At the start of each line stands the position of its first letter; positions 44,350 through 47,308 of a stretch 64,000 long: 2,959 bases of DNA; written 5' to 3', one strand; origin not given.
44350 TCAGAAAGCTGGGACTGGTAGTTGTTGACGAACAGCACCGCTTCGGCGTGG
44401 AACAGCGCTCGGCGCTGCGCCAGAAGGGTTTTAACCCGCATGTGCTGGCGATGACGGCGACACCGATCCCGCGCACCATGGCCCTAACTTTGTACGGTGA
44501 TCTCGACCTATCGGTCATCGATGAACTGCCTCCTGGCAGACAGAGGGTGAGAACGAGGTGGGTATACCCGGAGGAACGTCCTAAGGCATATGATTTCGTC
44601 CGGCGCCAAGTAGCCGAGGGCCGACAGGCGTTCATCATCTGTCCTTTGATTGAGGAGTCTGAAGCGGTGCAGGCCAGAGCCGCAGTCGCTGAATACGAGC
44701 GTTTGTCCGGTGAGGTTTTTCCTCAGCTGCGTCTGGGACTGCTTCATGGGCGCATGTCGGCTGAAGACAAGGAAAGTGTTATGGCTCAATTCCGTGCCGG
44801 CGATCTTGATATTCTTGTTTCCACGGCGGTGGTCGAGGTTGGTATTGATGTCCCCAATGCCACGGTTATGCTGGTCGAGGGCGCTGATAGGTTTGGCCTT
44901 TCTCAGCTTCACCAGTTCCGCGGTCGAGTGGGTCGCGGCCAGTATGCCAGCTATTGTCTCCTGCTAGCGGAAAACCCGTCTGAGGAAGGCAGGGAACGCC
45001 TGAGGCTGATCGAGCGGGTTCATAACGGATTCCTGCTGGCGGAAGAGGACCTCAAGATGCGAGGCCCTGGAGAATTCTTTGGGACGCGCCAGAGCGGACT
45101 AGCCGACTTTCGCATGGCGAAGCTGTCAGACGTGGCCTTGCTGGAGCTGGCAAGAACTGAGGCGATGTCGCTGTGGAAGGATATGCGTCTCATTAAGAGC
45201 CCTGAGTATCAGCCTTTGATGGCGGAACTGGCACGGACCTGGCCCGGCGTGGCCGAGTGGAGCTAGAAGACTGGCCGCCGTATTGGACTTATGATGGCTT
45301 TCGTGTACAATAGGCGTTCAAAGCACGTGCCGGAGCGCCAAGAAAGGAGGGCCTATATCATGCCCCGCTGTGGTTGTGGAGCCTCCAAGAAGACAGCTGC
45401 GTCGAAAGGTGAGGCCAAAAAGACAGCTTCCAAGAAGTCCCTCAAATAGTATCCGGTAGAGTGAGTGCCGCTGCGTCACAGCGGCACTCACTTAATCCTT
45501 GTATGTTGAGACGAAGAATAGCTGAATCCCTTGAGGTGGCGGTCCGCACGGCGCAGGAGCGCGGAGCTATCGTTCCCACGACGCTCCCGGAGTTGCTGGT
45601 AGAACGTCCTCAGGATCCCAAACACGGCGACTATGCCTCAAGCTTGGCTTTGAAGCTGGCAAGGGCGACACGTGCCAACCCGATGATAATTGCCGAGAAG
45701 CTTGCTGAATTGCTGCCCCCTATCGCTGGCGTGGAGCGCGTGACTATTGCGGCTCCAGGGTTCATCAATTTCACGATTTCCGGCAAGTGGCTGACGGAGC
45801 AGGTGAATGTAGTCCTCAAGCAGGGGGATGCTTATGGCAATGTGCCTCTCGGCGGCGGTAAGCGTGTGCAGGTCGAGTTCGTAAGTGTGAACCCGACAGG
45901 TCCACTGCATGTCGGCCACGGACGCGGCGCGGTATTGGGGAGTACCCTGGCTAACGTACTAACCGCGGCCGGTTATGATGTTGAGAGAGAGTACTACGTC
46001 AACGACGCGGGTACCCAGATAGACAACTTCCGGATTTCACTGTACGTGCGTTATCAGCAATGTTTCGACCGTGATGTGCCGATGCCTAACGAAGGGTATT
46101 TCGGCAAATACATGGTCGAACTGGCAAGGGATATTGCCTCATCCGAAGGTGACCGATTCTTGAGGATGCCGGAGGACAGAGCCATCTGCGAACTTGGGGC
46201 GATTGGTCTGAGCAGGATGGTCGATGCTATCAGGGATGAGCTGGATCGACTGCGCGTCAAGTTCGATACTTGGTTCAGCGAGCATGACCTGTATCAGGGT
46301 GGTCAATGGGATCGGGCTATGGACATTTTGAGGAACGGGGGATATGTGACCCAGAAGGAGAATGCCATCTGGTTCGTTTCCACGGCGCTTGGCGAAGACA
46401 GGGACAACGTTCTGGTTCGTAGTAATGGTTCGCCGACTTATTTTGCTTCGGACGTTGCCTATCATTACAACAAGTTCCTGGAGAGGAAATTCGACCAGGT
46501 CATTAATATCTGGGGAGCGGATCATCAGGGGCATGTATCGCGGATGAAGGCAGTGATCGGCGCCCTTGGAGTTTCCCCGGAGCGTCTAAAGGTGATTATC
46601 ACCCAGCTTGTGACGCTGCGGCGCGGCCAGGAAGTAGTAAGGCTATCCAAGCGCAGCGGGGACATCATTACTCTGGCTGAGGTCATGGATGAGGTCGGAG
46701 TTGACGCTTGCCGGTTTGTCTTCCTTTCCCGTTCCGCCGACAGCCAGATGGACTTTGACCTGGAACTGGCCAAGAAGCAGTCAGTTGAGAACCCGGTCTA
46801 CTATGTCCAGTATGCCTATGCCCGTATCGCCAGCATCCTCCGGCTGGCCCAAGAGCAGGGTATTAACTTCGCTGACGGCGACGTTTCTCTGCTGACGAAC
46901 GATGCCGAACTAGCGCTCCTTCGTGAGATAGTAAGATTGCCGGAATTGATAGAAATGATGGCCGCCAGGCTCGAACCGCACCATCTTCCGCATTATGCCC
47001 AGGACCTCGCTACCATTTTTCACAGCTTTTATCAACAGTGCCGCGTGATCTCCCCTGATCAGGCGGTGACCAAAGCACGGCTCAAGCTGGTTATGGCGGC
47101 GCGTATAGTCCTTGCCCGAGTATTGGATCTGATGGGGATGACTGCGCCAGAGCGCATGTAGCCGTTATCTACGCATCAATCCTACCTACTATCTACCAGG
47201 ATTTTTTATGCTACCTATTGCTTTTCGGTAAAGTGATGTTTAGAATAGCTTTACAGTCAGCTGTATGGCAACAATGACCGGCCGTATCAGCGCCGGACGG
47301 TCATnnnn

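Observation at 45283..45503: Self-contained small gene upstream of argS: promoter, strong SD, 27-aa Lys-rich CxC peptide, then a perfect 13-bp hairpin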

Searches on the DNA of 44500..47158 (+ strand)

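Call 4: search_rna_families(source=window, start=44500, end=46500, threshold=evalue, max_evalue=10)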
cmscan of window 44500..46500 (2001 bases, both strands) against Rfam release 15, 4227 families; matches with E-value up to 10: 2.
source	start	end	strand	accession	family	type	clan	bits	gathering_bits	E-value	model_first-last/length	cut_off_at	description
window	45739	45775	-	RF01156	SNORD123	Gene; snRNA; snoRNA; CD-box;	-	18.2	45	3.5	1-70/70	no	Small nucleolar RNA SNORD123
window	44948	45008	+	RF01172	sn2343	Gene; snRNA; snoRNA; CD-box;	-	16.5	60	2.2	1-78/78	no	Small nucleolar RNA sn2343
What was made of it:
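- On T-box or other known RNA leader of aminoacyl-tRNA synthetase genes: No relevant Rfam hit at E <= 10 in window 44500-46500 (call 4).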

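Call 90: search_rna_families(sources=[L082, L001, L083, L088, L020], threshold=gathering)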
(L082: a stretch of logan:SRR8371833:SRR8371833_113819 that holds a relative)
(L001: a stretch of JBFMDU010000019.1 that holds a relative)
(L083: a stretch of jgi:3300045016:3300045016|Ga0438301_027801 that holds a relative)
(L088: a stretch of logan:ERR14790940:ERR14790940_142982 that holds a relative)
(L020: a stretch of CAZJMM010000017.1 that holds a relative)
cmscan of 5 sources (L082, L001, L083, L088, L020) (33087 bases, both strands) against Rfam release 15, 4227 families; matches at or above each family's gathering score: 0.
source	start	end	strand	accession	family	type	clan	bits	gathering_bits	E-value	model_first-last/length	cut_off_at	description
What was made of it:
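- On T-box or other known RNA leader of aminoacyl-tRNA synthetase genes: No gathering-level hit in five related loci (call 90).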

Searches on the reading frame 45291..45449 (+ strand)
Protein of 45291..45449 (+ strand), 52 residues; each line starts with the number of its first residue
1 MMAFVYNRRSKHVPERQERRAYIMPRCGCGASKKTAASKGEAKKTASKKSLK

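Call 6: search_protein_families(library=pfam, proteins=[window:45291-45449:+], max_evalue=10)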
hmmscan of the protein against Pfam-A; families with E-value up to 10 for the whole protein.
window:45291-45449:+ (52 aa): 0 families

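Call 7: search_protein_families(library=ncbifam, proteins=[window:45291-45449:+], max_evalue=10)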
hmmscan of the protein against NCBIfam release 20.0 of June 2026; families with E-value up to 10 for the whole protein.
window:45291-45449:+ (52 aa): 1 family
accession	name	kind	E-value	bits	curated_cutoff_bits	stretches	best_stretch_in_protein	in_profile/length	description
NF053663.1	RPWMISH_prot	domain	0.0012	19.5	120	1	3-49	56-104/115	RPWMISH domain-containing protein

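Call 16: find_homologous_proteins(query=window:45291-45446:+, max_evalue=10)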
Query window:45291-45446:+: no candidate shares three 5-residue words with the query. No homologue found.

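Call 86: search_protein_representatives(protein=window:45291-45446:+)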
Query: 52 residues. Proteins with E-value up to 0.001 (for the whole library): 2; up to 1e-10: 0; up to 1e-30: 0. The best 2 are listed.
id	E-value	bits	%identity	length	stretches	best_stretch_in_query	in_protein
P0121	9.4e-07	44.3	44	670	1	4-21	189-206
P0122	8.7e-06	41.3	36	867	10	10-42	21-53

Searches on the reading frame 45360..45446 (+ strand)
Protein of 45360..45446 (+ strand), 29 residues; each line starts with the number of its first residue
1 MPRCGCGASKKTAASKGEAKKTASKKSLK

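Call 6: search_protein_families(library=pfam, proteins=[window:45360-45446:+], max_evalue=10)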
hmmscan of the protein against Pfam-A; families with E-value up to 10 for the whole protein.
seq(29 aa): 0 families

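Call 7: search_protein_families(library=ncbifam, proteins=[window:45360-45446:+], max_evalue=10)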
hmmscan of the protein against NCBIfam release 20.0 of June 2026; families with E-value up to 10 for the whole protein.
seq(29 aa): 0 families

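Call 26: find_related_loci(query=A2, collection=viral_contigs, flank=3000)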
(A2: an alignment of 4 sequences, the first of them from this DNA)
Query A2 (29 aa) in viral_contigs; peptide patterns used: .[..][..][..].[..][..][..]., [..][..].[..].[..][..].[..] (x = any residue, [..] = any of these).
355 stretches matched a pattern, but none encodes a relative of the query by tblastn (E <= 1e-3).
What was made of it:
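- Tried and rejected: In viral contigs the patterns were too degenerate and gave no relatives (call 26).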

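Call 41: list_cluster_members(proteins=[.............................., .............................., window:45360-45446:+, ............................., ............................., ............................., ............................, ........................, window:45291-45446:+])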
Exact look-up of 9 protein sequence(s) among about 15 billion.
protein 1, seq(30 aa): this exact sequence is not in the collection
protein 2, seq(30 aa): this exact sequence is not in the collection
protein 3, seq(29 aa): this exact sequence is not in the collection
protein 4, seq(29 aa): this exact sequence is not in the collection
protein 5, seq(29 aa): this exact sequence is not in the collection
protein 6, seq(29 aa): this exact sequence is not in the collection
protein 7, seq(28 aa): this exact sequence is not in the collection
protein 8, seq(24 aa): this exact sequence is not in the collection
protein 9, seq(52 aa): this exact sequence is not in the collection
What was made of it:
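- Tried and rejected: Nine sequences were looked up and none is in the collection (call 41).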

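Call 50: search_solved_structures(query=window:45360-45446:+, max_evalue=10, show_alignments=3)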
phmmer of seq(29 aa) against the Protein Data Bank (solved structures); distinct sequences matched with E-value up to 10: 0.

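Call 51: search_solved_structures(query=A5, max_evalue=10, show_alignments=3)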
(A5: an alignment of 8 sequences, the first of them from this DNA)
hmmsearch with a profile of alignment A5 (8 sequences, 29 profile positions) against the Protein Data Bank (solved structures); distinct sequences matched with E-value up to 10: 2.
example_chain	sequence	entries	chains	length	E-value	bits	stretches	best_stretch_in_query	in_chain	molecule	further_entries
9i4t_R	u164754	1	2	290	0.55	13.8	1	9-24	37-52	Chlorophyll a-b binding protein CP29.1, chloroplastic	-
9lk4_R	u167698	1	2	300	0.58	13.7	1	9-24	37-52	Chlorophyll a-b binding protein CP29.1, chloroplastic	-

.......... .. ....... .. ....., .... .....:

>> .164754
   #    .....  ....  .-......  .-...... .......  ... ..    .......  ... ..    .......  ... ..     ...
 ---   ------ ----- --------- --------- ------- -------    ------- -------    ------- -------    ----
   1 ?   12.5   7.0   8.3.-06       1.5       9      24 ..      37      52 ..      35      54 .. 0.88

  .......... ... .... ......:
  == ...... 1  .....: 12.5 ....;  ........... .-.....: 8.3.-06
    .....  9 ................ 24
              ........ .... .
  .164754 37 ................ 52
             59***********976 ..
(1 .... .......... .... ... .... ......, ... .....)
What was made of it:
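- Tried and rejected: PDB sequence searches gave nothing meaningful (calls 50, 51).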

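Call 52: search_protein_families(library=pfam, alignment_id=A5, max_evalue=10)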
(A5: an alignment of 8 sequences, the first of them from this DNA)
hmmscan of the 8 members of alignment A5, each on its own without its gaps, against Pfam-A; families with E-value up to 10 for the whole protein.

A. member 1, seq(29 aa): 0 families

B. families by the number of members that match (of 8 scanned): 0 families
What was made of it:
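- Closest known: Very small polycationic ribosomal proteins. Different: No sequence similarity to any of them (calls 6, 7, 50-52).
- Tried and rejected: Pfam and NCBIfam scans of the peptide, of the 52-aa extended ORF and of all eight members found no family (calls 6, 7, 52).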
